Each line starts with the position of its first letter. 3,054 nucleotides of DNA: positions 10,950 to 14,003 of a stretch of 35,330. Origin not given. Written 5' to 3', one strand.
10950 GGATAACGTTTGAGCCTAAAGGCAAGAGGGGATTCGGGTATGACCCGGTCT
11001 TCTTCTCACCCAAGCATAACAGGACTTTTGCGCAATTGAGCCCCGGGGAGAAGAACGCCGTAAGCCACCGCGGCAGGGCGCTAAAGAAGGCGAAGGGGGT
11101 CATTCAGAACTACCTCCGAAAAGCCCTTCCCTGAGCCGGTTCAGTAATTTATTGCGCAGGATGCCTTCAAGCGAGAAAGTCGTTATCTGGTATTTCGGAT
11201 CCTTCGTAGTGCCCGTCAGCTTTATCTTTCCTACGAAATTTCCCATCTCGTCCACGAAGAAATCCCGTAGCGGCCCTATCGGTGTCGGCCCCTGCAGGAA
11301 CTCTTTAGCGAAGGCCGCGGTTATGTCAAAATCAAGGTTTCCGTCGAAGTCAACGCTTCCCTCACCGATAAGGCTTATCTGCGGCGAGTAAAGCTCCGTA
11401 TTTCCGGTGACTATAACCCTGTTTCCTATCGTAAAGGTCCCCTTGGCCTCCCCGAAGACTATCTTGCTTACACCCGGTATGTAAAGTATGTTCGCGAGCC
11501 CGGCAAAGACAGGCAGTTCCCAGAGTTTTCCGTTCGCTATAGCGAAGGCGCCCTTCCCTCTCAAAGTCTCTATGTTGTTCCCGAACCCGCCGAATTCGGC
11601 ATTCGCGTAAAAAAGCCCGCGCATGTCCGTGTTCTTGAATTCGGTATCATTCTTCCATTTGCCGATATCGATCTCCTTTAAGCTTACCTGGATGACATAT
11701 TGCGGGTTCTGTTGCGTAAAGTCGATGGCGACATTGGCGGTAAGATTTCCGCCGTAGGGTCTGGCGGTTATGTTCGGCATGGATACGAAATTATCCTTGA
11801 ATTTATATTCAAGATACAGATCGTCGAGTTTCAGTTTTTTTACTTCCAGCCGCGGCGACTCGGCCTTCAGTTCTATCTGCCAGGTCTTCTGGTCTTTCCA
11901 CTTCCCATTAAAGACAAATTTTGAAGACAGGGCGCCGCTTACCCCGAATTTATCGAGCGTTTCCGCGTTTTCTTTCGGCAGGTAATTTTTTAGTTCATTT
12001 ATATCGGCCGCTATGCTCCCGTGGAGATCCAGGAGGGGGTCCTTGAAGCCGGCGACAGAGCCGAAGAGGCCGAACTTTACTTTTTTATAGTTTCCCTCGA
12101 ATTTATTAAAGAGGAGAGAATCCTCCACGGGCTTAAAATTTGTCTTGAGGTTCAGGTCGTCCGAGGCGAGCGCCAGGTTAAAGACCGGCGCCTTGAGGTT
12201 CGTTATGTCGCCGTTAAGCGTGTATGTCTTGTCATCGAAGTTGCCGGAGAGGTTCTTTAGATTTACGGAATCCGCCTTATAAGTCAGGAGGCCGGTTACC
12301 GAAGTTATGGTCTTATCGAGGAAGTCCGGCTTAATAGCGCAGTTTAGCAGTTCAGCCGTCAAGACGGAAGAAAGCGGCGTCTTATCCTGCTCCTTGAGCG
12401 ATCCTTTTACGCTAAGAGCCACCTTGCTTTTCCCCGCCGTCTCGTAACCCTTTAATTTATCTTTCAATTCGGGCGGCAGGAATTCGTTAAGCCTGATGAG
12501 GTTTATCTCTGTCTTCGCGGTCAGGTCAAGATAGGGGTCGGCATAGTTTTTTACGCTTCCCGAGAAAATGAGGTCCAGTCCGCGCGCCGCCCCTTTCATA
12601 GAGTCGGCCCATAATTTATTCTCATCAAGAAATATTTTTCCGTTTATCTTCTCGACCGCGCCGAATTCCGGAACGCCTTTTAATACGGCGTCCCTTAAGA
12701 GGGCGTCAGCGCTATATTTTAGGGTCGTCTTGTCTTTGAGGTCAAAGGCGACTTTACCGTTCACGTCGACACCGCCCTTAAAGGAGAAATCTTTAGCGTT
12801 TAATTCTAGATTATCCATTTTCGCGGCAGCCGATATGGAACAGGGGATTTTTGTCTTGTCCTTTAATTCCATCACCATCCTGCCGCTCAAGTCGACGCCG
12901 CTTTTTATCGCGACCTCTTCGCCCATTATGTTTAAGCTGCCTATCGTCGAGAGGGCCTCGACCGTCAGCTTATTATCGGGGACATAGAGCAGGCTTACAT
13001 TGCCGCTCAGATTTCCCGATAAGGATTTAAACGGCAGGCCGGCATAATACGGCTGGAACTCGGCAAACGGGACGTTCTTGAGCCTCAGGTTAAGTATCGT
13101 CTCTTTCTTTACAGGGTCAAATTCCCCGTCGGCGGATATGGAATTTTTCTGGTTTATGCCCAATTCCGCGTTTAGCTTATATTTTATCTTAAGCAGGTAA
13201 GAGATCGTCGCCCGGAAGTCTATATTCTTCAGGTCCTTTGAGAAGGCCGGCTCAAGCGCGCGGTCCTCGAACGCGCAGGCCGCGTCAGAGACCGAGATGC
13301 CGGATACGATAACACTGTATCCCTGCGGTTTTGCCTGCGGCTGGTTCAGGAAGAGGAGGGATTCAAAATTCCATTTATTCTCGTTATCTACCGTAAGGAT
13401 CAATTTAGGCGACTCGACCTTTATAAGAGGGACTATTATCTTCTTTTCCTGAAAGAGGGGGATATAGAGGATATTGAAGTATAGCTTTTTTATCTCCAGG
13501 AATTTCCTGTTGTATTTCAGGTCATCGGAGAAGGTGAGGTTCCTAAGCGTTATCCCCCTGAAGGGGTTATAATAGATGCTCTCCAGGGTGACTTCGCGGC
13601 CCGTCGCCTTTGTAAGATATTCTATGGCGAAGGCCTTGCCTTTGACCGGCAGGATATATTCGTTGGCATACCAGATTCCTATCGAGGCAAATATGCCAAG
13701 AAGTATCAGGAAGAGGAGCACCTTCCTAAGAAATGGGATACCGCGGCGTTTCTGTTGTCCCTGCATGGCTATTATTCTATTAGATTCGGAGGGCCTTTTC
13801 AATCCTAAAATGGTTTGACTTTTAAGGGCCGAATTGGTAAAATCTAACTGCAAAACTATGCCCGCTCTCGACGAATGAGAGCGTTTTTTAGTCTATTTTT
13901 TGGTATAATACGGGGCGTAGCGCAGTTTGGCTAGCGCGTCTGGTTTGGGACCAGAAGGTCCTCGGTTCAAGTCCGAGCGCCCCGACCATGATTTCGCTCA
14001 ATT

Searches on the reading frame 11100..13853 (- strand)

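Call 24: search_protein_families(library=pfam, proteins=[window:11100-13853:-])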
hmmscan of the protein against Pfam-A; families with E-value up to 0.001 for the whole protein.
window:11100-13853:- (917 aa): 3 families
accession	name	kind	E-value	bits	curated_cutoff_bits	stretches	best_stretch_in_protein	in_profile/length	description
PF05359.17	DUF748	-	2.2e-25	89.3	50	1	43-313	15-276/1037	Domain of Unknown Function (DUF748)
PF05170.20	AsmA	-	1.8e-15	57.2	29.8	2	73-176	35-140/607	AsmA family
PF13116.12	YhdP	-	1.9e-14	53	46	1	382-550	538-712/1224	YhdP protein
